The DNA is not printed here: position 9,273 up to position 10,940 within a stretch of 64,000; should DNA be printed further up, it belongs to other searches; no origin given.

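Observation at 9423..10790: Two CCA-adding-enzyme paralogs, one with replaced catalytic carboxylates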

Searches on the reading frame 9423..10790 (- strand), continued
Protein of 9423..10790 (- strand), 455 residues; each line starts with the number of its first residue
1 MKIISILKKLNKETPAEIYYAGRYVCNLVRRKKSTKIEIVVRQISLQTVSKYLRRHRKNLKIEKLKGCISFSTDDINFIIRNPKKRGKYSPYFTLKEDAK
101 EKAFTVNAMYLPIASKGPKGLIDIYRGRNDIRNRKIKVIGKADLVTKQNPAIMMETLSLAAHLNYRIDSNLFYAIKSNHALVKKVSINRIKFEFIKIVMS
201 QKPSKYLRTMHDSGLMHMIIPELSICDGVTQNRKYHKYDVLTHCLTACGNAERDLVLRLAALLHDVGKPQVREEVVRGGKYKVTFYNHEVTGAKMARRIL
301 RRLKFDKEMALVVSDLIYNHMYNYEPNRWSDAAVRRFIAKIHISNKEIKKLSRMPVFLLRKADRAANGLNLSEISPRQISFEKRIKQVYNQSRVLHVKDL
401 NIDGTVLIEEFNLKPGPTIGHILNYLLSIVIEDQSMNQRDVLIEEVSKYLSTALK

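Call 72: find_related_loci(query=A3, collection=viral_contigs, flank=3000)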
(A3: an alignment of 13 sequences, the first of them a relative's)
Query A3 (460 aa) in viral_contigs; peptide patterns used: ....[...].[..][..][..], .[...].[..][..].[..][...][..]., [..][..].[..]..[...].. (x = any residue, [..] = any of these).
600 stretches matched a pattern (row limit reached: there are more); 294 encode a relative of the query (tblastn E <= 1e-3); the best 80 are kept; 80 distinct loci.
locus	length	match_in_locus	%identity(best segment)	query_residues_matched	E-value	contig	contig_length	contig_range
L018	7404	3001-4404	41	1-460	1e-111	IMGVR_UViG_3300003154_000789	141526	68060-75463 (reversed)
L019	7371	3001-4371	41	1-454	7e-110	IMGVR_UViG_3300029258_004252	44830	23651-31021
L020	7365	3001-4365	40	1-454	7e-105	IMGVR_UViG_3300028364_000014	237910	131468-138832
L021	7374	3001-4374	38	3-457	1e-95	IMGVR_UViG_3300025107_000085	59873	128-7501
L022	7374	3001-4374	38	3-457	1e-95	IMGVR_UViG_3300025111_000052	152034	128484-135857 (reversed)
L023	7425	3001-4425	42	1-454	4e-103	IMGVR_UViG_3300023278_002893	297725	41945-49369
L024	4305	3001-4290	33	1-451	3e-59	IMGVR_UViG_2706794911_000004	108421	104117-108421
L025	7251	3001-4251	32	16-450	9e-59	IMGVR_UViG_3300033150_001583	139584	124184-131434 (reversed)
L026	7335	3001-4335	31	4-439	2e-55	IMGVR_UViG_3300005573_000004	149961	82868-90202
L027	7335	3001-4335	31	4-439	2e-55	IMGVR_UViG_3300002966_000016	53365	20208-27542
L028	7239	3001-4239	35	10-438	2e-60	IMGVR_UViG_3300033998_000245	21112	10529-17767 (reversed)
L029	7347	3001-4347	31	2-453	7e-52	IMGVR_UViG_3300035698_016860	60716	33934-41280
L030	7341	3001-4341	30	4-440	1e-51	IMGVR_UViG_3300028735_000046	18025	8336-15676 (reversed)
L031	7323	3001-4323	32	17-453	6e-51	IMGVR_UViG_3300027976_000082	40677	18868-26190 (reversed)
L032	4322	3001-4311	30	4-452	1e-50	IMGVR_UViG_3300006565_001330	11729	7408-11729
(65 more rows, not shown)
